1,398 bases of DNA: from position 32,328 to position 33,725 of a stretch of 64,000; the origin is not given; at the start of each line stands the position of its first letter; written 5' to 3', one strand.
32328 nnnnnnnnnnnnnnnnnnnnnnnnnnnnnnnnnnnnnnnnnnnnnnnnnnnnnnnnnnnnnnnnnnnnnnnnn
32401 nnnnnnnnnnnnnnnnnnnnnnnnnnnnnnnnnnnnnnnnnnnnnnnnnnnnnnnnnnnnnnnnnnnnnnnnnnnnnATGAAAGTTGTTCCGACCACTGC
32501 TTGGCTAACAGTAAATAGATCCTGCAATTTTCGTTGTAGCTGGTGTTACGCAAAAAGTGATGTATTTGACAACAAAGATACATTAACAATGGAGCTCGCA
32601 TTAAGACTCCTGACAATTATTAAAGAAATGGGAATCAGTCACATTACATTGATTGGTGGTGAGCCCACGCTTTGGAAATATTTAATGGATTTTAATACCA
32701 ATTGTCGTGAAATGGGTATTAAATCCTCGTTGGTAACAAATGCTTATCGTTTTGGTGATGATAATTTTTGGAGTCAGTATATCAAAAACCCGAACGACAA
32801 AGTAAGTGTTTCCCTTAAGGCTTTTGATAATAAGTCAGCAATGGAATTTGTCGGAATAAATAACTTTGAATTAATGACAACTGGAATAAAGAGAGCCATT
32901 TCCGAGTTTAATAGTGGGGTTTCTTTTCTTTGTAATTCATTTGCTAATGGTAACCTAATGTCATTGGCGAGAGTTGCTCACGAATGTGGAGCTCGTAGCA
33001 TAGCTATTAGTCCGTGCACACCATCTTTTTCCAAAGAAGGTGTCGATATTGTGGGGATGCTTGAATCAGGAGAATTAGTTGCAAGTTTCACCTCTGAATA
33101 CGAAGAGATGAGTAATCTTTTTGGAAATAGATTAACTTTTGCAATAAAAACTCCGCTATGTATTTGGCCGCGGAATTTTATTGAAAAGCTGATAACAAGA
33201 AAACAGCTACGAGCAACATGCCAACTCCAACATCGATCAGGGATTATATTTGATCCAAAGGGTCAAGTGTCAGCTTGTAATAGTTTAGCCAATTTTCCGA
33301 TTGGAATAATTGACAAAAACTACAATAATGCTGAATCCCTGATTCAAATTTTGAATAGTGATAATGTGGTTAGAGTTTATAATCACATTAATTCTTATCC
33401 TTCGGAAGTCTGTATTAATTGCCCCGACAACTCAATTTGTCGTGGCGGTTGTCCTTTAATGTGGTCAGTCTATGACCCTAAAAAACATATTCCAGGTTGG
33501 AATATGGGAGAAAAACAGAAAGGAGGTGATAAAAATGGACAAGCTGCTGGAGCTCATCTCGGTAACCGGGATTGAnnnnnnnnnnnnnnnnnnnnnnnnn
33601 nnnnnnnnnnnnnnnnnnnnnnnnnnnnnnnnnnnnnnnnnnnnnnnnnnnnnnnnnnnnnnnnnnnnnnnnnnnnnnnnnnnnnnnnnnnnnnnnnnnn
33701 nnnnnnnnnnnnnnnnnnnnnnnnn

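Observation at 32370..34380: Candidate ranthipeptide/SCIFF-like RiPP operon: rSAM-SPASM enzyme, overlapping six-Cys Asp-rich peptide, HExxH protein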

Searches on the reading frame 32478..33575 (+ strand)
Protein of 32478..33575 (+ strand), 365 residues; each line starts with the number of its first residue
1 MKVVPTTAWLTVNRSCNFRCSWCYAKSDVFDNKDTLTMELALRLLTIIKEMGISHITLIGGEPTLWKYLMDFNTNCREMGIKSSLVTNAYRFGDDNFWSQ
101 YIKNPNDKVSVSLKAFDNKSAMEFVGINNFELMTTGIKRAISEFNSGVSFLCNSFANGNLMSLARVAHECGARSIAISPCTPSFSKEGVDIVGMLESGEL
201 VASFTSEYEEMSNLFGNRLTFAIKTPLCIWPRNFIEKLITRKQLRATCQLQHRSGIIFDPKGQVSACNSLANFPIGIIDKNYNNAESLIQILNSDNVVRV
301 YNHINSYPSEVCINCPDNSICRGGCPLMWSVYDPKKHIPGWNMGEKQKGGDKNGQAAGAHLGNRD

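Call 3: search_protein_families(library=ncbifam, proteins=[window:32478-33575:+], max_evalue=1)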
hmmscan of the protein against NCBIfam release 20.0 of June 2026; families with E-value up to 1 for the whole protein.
window:32478-33575:+ (365 aa): 70 families (the best 25 are shown)
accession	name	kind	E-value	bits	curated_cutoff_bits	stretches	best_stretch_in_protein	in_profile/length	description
TIGR02668.1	moaA_archaeal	equivalog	2e-16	59.8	325.25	1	10-142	14-145/303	GTP 3',8-cyclase MoaA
NF038283.1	viperin_w_prok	equivalog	3.2e-16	59.3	180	1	12-121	8-122/281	viperin family antiviral radical SAM protein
NF001199.0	PRK00164.2-1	equivalog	6.5e-16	58.4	231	1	10-142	16-147/308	GTP 3',8-cyclase MoaA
TIGR02666.1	moaA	equivalog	1.6e-15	57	284.05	1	11-142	15-152/336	GTP 3',8-cyclase MoaA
TIGR04317.1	W_rSAM_matur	equivalog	2.4e-14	53.2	380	1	10-191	8-194/349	tungsten cofactor oxidoreductase radical SAM maturase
TIGR02109.1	PQQ_syn_pqqE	equivalog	3.2e-13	49.3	381.35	1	10-143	11-143/358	pyrroloquinoline quinone biosynthesis protein PqqE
NF045574.1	sacti_mat_StsB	exception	4.5e-13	48.8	625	1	8-113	98-201/466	StsB family radical SAM/SPASM domain sactipeptide maturase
NF045646.2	rSAM_Se_TrsS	equivalog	1.3e-11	43.8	490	1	7-106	87-187/441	radical SAM (seleno)protein TrsS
NF050035.1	rSAM_WgK_link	exception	1.8e-11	43.7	650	1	9-152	12-154/367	radical SAM/SPASM peptide maturase WgkB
TIGR04054.1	rSAM_NirJ1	equivalog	2e-11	43.2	650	1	5-155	36-185/387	putative heme d1 biosynthesis radical SAM protein NirJ1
TIGR04051.1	rSAM_NirJ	equivalog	7.4e-11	41.6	515.45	1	8-114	5-109/354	heme d1 biosynthesis radical SAM protein NirJ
TIGR04347.1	pseudo_SAM_Halo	equivalog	2.9e-10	40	525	1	5-152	38-184/390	TIGR04347 family pseudo-SAM/SPASM protein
TIGR04303.1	GeoRSP_rSAM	equivalog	3.8e-10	39.9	400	1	5-127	4-122/325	GeoRSP system radical SAM/SPASM protein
NF047865.1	rSAM_PapB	equivalog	6.1e-10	38.8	340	1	10-327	7-318/330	PapB family radical SAM/SPASM ranthipeptide maturase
TIGR04055.1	rSAM_NirJ2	equivalog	1e-09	38.4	500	1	8-326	3-304/326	putative heme d1 biosynthesis radical SAM protein NirJ2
TIGR04085.1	rSAM_more_4Fe4S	domain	6.2e-08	33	27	1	248-332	1-81/93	SPASM domain-containing protein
TIGR03942.1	sulfatase_rSAM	equivalog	9.6e-08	31.5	349.45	1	13-327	8-326/363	anaerobic sulfatase maturase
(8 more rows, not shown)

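Call 4: search_protein_families(library=pfam, proteins=[window:32478-33575:+], max_evalue=1)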
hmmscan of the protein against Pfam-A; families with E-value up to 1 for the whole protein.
window:32478-33575:+ (365 aa): 3 families
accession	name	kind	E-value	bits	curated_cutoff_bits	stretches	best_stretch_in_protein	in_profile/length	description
PF04055.27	Radical_SAM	-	5.3e-16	59.7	29.5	1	12-145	3-142/166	Radical SAM superfamily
PF13353.11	Fer4_12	-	3.4e-06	27.8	22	1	14-104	13-108/137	4Fe-4S single cluster domain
PF13186.11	SPASM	-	0.015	16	21.5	1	250-316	2-67/67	Iron-sulfur cluster-binding domain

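Call 5: find_homologous_proteins(query=window:32478-33575:+)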
Query window:32478-33575:+ (365 aa): 259 proteins with E <= 0.001 among 2104 candidates; the best 120 are listed.
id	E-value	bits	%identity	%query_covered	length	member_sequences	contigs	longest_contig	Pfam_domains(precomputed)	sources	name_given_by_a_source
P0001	2.4e-194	663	77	97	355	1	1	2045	PF04055.28,PF13353.12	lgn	-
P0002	6.3e-193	659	79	96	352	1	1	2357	PF04055.28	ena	-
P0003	2.2e-190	650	77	96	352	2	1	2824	PF04055.28,PF13353.12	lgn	-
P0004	3.6e-190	650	77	95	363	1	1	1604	PF04055.28,PF13353.12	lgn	-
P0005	6.3e-183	626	75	95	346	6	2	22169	PF04055.28,PF13353.12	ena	-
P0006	6.0e-161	553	67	93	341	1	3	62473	PF04055.28,PF13353.12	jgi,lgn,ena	-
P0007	1.6e-155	536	66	93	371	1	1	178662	PF04055.28,PF13353.12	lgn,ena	-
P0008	1.3e-153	529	64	93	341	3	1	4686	PF04055.28,PF13353.12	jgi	-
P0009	2.9e-144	499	62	92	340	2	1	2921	PF04055.28,PF13353.12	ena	-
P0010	1.1e-143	497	59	96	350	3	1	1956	PF04055.28,PF13353.12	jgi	-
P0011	3.3e-129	449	54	93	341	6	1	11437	PF04055.28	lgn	-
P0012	3.5e-129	449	54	93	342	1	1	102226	PF04055.28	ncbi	ncbi:MAG: radical SAM protein [Candidatus Vogelbacteria bacterium]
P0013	6.1e-129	448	54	93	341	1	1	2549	PF04055.28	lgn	-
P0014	3.5e-124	433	53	94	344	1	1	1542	PF04055.28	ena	-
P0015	7.5e-123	428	52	93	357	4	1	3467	PF04055.28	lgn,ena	-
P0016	2.4e-113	397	54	84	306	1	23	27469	PF04055.28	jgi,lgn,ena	jgi:radical SAM protein with 4Fe4S-binding SPASM domain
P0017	1.0e-110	388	47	92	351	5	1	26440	PF04055.28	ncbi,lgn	-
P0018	1.3e-108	381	47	93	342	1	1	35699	PF04055.28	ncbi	-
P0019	1.5e-108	381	46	93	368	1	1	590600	PF04055.28,PF13353.12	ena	-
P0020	9.1e-105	369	45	93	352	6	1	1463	PF04055.28,PF13353.12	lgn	-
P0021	1.1e-102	362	45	93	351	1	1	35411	PF04055.28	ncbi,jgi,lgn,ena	ncbi:MAG: radical SAM protein [Sterolibacterium sp.]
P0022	3.5e-102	360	44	93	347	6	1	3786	PF04055.28,PF13353.12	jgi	-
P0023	4.8e-100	353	44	92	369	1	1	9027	PF04055.28,PF13353.12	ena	-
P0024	6.6e-100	353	44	93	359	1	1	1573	PF04055.28,PF13353.12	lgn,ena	-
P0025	9.6e-99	349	45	93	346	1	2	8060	PF04055.28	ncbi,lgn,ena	-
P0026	1.3e-98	348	43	92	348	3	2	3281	PF04055.28,PF13353.12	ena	-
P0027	2.5e-98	347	44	93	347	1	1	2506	PF04055.28,PF13353.12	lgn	-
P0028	1.5e-97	345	43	93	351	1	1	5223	PF04055.28,PF13353.12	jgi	-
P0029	4.1e-97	343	42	93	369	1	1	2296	PF04055.28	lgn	-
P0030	4.8e-97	343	43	93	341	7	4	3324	PF04055.28,PF13353.12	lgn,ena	-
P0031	5.2e-96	340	43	96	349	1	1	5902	PF04055.28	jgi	jgi:radical SAM protein with 4Fe4S-binding SPASM domain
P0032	8.0e-96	339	44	93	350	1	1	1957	PF04055.28,PF13353.12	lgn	-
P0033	1.7e-95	338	43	92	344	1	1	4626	PF04055.28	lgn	-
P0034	4.2e-95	337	42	91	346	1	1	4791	PF04055.28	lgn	-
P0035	4.2e-95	337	43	93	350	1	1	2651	PF04055.28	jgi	jgi:radical SAM protein with 4Fe4S-binding SPASM domain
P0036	4.3e-95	337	42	93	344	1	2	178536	PF04055.28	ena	-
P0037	7.5e-95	336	44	93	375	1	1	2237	PF04055.28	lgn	-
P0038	3.8e-94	334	42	93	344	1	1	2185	PF04055.28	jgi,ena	-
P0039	6.5e-94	333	43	93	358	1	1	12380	PF04055.28,PF13353.12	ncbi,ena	-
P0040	3.0e-93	331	41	93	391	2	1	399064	PF04055.28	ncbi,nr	ncbi:MAG TPA: radical SAM protein [Verrucomicrobiae bacterium]|nr:radical SAM protein [Verrucomicrob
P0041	5.6e-93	330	44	94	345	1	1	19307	PF04055.28,PF13353.12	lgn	-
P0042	5.6e-93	330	41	93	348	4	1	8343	PF04055.28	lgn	-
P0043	7.6e-93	329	41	92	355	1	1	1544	PF04055.28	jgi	jgi:radical SAM protein with 4Fe4S-binding SPASM domain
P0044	1.2e-92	329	40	96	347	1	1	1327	PF04055.28,PF13353.12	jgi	jgi:radical SAM protein with 4Fe4S-binding SPASM domain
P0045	2.5e-92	328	41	93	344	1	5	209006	PF04055.28,PF13353.12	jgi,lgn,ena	jgi:radical SAM protein with 4Fe4S-binding SPASM domain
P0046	3.1e-92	327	41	93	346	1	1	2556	PF04055.28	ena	-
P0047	8.6e-92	326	42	92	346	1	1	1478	PF04055.28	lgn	-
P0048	9.4e-91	323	42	94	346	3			PF04055.28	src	-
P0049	1.6e-90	322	42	93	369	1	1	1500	PF04055.28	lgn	-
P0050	1.6e-90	322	40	93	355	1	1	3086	PF04055.28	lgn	-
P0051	1.8e-90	322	42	95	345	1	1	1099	PF04055.28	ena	-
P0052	2.1e-90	321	40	93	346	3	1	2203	PF04055.28,PF13353.12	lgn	-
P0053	2.2e-90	321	41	94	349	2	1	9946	PF04055.28,PF13353.12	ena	-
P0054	3.1e-90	321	41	93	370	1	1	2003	PF04055.28,PF13353.12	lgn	-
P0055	6.0e-90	320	43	92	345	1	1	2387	PF04055.28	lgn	-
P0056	6.0e-90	320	42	93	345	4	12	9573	PF04055.28,PF13353.12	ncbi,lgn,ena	-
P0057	8.3e-90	319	41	93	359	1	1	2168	PF04055.28,PF13353.12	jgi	jgi:radical SAM protein with 4Fe4S-binding SPASM domain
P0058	1.8e-89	318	41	96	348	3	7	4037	PF04055.28,PF13353.12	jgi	jgi:radical SAM protein with 4Fe4S-binding SPASM domain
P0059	2.3e-89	318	42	91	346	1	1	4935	PF04055.28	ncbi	-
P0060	2.7e-89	318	39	98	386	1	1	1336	PF04055.28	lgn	-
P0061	2.9e-89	318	42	90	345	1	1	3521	PF04055.28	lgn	-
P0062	3.4e-89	317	41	91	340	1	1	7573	PF04055.28,PF13353.12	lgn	-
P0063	3.5e-89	317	41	93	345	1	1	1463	PF04055.28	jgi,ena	-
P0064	4.8e-89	317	41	94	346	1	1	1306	PF04055.28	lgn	-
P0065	8.1e-89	316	41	94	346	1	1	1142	PF04055.28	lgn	-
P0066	8.8e-89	316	40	92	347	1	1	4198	PF04055.28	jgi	jgi:radical SAM protein with 4Fe4S-binding SPASM domain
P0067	1.1e-88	316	42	91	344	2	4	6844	PF04055.28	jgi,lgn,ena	-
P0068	1.1e-88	316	41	89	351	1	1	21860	PF04055.28,PF13353.12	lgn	-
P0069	1.9e-88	315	41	93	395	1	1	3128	PF04055.28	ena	-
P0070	2.8e-88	314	40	95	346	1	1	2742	PF04055.28,PF13353.12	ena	-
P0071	2.9e-88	314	39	92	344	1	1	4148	PF04055.28,PF13353.12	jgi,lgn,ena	-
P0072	3.3e-88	314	42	93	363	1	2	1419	PF04055.28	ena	-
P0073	3.3e-88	314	40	96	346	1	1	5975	PF04055.28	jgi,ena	-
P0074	4.8e-88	314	41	93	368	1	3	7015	PF04055.28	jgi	jgi:radical SAM protein with 4Fe4S-binding SPASM domain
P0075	5.3e-88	313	39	92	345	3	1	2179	PF04055.28,PF13353.12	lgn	-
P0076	9.3e-88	313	42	92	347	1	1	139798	PF04055.28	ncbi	-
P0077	1.7e-87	312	41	91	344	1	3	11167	PF04055.28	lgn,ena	-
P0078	2.9e-87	311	43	91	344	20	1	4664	PF04055.28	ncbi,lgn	-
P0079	3.1e-87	311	41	92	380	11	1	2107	PF04055.28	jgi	-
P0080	7.9e-87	310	41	91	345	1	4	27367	PF04055.28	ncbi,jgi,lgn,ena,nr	ncbi:MAG: hypothetical protein COU71_01095 [Parcubacteria group bacterium CG10_big_fil_rev_8_21_14_0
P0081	8.1e-87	310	40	92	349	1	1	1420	PF04055.28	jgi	-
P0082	9.1e-87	309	40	91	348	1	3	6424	PF04055.28,PF13353.12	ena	-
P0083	2.0e-86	308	39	92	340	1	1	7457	PF04055.28,PF13353.12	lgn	-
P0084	4.1e-86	307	40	93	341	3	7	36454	PF04055.28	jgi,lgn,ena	-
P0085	4.5e-86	307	41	91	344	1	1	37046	PF04055.28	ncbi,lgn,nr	ncbi:MAG: radical SAM protein [Candidatus Pacebacteria bacterium]|nr:radical SAM protein [Candidatus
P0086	4.7e-86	307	39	95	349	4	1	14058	PF04055.28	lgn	-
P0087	5.7e-86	307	41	93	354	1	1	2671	PF04055.28,PF13353.12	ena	-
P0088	6.2e-86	307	38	92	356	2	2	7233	PF04055.28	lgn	-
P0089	7.4e-86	306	41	93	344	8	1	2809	PF04055.28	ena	-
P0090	9.0e-86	306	41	92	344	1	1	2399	PF04055.28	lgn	-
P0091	1.6e-85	305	40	94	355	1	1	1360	PF04055.28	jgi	jgi:radical SAM protein with 4Fe4S-binding SPASM domain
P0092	2.3e-85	305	39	93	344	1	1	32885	PF04055.28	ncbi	ncbi:MAG: radical SAM protein [Nitrospirota bacterium]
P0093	3.8e-85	304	40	92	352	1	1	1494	PF04055.28,PF13353.12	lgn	-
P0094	4.9e-85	304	41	92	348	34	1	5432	PF04055.28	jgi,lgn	-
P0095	6.1e-85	303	40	92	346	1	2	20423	PF04055.28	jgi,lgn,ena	-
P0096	6.4e-85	303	42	91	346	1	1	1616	PF04055.28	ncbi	-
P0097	6.7e-85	303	41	93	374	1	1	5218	PF04055.28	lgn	-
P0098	1.8e-84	302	41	91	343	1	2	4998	PF04055.28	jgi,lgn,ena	-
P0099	2.1e-84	302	40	93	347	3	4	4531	PF04055.28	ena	-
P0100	2.2e-84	302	37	92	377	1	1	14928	PF04055.28,PF13353.12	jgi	jgi:radical SAM protein with 4Fe4S-binding SPASM domain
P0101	2.9e-84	301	37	95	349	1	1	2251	PF04055.28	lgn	-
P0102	3.1e-84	301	39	92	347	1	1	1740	PF04055.28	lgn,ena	-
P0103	3.7e-84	301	37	99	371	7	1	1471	PF04055.28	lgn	-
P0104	4.7e-84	300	40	92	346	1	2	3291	PF04055.28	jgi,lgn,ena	-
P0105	5.6e-84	300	38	96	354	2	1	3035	PF04055.28,PF13353.12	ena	-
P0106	1.1e-83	299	39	93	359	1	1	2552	PF04055.28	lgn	-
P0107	1.1e-83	299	40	92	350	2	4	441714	PF04055.28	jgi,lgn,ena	jgi:radical SAM protein with 4Fe4S-binding SPASM domain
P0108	1.4e-83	299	41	93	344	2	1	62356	PF04055.28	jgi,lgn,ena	-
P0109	5.4e-83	297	40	90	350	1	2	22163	PF04055.28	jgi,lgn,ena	-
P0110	7.1e-83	297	39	91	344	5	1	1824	PF04055.28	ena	-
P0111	1.1e-82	296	39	92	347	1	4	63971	PF04055.28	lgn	-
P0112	1.5e-82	296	40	89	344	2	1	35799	PF04055.28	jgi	-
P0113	1.9e-82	295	40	91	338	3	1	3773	PF04055.28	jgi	-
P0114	4.3e-82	294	39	93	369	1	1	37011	PF04055.28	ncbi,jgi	jgi:radical SAM protein with 4Fe4S-binding SPASM domain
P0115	5.1e-82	294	40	92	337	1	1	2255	PF04055.28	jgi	jgi:radical SAM protein with 4Fe4S-binding SPASM domain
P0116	1.0e-81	293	40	91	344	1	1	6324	PF04055.28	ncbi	-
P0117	2.0e-81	292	40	94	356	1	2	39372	PF04055.28,PF13353.12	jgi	-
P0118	1.2e-79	286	39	90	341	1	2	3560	PF04055.28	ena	-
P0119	1.4e-79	286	39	90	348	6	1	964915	PF04055.28,PF13353.12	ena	-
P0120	7.8e-79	283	41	90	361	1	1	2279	PF04055.28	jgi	jgi:radical SAM protein with 4Fe4S-binding SPASM domain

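Call 6: find_related_loci(query=window:32478-33575:+, collection=genome_contigs, flank=5000)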
Query window:32478-33575:+ (365 aa) in genome_contigs; peptide patterns used: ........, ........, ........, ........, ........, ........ (x = any residue, [..] = any of these).
40 stretches matched a pattern, but none encodes a relative of the query by tblastn (E <= 1e-3).

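Call 7: find_encoding_contigs(protein=P0005, flank=4000, max_places=2)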
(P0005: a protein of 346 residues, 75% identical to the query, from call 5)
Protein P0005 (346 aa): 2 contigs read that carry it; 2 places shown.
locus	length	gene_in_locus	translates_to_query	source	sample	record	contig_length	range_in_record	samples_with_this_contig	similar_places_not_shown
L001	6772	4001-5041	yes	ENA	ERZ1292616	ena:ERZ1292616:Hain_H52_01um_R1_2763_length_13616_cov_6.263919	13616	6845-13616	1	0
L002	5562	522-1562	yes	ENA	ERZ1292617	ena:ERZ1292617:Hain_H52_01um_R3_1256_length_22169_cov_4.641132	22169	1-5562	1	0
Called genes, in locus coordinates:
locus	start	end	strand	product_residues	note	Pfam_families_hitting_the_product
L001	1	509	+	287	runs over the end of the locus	PF01116:F_bP_aldolase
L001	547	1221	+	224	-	PF01386:Ribosomal_L25p, PF14693:Ribosomal_TL5_C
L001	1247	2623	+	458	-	PF13406:SLT_2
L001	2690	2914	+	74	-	PF01197:Ribosomal_L31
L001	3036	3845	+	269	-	PF03462:PCRF, PF00472:RF-1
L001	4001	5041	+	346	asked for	PF04055:Radical_SAM, PF13353:Fer4_12 (weak)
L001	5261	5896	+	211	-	-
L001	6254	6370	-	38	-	-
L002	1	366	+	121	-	?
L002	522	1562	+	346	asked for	PF04055:Radical_SAM, PF13353:Fer4_12 (weak)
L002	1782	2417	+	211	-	-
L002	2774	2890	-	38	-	-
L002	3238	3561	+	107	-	PF22976:RRM_10 (weak), PF00076:RRM_1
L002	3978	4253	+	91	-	PF12728:HTH_17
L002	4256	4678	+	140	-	PF02661:Fic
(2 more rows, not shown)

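Call 8: find_encoding_contigs(protein=P0006, flank=4000, max_places=2)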
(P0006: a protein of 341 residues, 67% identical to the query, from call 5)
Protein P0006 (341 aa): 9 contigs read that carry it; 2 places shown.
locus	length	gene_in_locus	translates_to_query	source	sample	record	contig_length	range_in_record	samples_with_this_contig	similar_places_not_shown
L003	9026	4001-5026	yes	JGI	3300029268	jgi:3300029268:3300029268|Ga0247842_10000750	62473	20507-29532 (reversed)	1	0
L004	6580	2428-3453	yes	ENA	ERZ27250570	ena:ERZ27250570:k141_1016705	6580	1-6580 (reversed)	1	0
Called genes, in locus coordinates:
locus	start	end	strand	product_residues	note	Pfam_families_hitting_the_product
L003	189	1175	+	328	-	PF00579:tRNA-synt_1b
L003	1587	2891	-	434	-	PF01071:GARS_A, PF02843:GARS_C (weak)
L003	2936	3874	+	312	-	PF00892:EamA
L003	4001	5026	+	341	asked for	PF04055:Radical_SAM, PF13353:Fer4_12 (weak)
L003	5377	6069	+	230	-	-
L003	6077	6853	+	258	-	-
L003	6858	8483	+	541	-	PF02518:HATPase_c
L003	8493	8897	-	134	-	-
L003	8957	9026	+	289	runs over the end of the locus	PF01555:N6_N4_Mtase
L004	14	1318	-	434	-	PF01071:GARS_A, PF02843:GARS_C (weak)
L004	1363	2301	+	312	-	PF00892:EamA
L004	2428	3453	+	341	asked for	PF04055:Radical_SAM, PF13353:Fer4_12 (weak)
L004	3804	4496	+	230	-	-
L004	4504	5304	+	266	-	-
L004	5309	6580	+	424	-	?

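Call 9: find_encoding_contigs(protein=P0012, flank=4000, max_places=2)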
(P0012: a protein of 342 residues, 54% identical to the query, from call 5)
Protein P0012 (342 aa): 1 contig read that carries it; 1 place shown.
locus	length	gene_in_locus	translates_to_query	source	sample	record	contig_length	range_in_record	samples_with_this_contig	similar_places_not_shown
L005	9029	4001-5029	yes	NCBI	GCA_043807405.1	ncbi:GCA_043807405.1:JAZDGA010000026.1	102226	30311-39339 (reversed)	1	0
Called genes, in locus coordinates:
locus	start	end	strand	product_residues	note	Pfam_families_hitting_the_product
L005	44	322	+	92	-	PF24035:DUF7344 (faint), PF12840:HTH_20 (weak), PF01022:HTH_5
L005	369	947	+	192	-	PF01928:CYTH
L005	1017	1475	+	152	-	PF01230:HIT (weak)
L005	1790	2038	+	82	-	-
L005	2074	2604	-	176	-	PF20329:DUF6624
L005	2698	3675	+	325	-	PF21068:ATPgraspMvdD, PF08443:RimK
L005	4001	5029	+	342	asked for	PF04055:Radical_SAM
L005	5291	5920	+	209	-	-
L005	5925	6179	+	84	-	-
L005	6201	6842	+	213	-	-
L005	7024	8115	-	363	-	-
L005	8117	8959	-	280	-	PF13489:Methyltransf_23 (weak), PF00398:RrnaAD (weak), PF13847:Methyltransf_31 (weak), PF08241:Methyltransf_11, PF08242:Methyltransf_12 (weak), PF13649:Methyltransf_25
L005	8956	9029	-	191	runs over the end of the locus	PF02775:TPP_enzyme_C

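Call 17: find_encoding_contigs(protein=P0040, flank=4000, max_places=1)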
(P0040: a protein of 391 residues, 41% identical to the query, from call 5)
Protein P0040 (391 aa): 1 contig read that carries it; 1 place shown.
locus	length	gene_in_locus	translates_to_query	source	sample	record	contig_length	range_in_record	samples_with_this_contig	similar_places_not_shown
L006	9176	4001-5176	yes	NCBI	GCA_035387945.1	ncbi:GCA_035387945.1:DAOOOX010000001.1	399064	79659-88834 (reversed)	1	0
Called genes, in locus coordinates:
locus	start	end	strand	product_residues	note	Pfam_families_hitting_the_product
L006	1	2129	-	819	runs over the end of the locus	-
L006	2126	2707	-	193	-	-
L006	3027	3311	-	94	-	-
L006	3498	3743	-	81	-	-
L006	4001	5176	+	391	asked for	PF04055:Radical_SAM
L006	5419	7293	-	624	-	PF01935:DUF87, PF10412:TrwB_AAD_bind, PF12696:TraG-D_C (weak)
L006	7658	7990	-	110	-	-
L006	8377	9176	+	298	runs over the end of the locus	PF00005:ABC_tran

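Call 18: find_encoding_contigs(protein=P0092, flank=4000, max_places=1)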
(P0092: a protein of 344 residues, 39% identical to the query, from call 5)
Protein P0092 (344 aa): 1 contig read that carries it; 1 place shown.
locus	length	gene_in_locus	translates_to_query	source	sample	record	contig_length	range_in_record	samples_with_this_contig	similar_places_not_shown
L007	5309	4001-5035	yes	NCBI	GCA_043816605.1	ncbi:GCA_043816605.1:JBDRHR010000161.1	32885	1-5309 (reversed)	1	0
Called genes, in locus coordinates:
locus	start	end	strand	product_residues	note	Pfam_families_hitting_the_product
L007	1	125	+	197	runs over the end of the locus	-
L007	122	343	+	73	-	-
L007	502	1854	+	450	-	PF04060:FeS, PF03599:CdhD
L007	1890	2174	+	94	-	PF01909:NTP_transf_2 (weak), PF18765:Polbeta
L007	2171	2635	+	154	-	-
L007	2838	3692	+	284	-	PF02498:Bro-N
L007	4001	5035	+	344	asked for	PF04055:Radical_SAM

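Call 19: find_encoding_contigs(protein=P0021, flank=4000, max_places=1)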
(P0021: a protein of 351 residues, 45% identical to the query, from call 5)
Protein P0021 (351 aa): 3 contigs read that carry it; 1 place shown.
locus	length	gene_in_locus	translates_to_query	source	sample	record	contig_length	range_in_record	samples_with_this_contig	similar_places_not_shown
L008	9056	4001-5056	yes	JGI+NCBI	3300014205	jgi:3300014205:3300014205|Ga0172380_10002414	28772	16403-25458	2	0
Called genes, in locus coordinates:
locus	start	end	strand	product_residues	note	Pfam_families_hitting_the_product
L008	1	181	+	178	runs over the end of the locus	PF00227:Proteasome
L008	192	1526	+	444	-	PF00493:MCM (faint), PF13191:AAA_16 (faint), PF00004:AAA (weak), PF07728:AAA_5 (weak), PF13401:AAA_22 (weak), PF07724:AAA_2, PF00004:AAA (weak)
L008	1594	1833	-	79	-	PF10387:DUF2442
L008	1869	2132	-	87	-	PF13711:DUF4160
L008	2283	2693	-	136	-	-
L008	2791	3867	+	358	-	PF13205:Big_5 (weak)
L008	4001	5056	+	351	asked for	PF04055:Radical_SAM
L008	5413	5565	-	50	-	-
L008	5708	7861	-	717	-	PF07715:Plug, PF00593:TonB_dep_Rec_b-barrel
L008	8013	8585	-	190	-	PF00072:Response_reg, PF02954:HTH_8, PF13556:HTH_30 (weak)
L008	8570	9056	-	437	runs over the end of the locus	PF25323:6TM_PilS, PF00512:HisKA (faint), PF02518:HATPase_c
